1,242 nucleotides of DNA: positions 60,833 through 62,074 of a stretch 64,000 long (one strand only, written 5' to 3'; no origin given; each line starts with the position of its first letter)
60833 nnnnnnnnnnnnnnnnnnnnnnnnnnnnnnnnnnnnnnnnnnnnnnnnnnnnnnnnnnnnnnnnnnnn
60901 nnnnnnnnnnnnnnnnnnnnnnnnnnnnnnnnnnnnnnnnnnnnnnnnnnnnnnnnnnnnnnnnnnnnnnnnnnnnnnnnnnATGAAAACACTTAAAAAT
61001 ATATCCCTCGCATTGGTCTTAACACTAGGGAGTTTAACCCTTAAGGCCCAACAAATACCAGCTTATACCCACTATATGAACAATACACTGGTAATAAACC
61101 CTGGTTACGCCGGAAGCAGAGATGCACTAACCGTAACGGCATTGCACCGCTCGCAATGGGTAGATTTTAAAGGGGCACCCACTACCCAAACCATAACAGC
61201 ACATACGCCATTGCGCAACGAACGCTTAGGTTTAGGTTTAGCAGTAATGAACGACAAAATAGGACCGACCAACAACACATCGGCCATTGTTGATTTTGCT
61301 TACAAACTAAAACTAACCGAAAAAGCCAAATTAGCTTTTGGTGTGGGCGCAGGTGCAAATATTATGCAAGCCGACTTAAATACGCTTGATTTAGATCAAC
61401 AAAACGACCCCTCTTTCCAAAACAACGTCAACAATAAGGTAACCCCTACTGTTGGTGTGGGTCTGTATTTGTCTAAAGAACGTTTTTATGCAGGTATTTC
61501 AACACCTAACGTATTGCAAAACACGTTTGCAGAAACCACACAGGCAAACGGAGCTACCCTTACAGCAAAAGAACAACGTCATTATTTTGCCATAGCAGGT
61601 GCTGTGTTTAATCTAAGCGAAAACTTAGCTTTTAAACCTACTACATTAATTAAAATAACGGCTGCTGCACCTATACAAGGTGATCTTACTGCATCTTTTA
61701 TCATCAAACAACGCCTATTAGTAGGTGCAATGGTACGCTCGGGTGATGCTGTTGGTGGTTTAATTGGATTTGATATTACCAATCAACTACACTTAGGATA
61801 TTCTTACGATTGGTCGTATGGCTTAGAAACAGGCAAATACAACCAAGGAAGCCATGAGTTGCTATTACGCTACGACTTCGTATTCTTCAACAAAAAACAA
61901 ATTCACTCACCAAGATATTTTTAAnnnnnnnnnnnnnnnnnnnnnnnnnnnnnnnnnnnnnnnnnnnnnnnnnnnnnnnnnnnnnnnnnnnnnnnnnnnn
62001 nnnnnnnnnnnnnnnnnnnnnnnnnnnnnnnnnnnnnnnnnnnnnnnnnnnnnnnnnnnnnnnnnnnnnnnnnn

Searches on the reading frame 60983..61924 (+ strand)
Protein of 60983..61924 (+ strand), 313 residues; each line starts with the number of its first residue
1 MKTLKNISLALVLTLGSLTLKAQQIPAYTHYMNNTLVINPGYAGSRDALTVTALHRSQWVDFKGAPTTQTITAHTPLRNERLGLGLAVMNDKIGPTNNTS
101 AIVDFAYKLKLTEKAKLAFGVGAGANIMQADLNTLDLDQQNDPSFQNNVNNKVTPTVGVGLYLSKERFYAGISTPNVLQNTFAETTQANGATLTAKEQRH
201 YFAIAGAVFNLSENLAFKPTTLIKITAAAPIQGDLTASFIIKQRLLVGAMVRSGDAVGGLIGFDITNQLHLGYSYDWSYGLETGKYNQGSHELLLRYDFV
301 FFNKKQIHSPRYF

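Call 12: search_protein_families(library=pfam, proteins=[window:60983-61924:+], max_evalue=0.01)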
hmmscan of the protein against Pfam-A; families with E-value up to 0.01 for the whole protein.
window:60983-61924:+ (313 aa): 2 families
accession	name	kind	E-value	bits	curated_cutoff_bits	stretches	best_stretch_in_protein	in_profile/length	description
PF11751.14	PorP_SprF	-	3e-85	286.5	22.3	1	21-297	2-273/273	Type IX secretion system membrane protein PorP/SprF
PF13161.12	DUF3996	-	0.0055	16.9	22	0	71-133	23-85/154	Protein of unknown function (DUF3996)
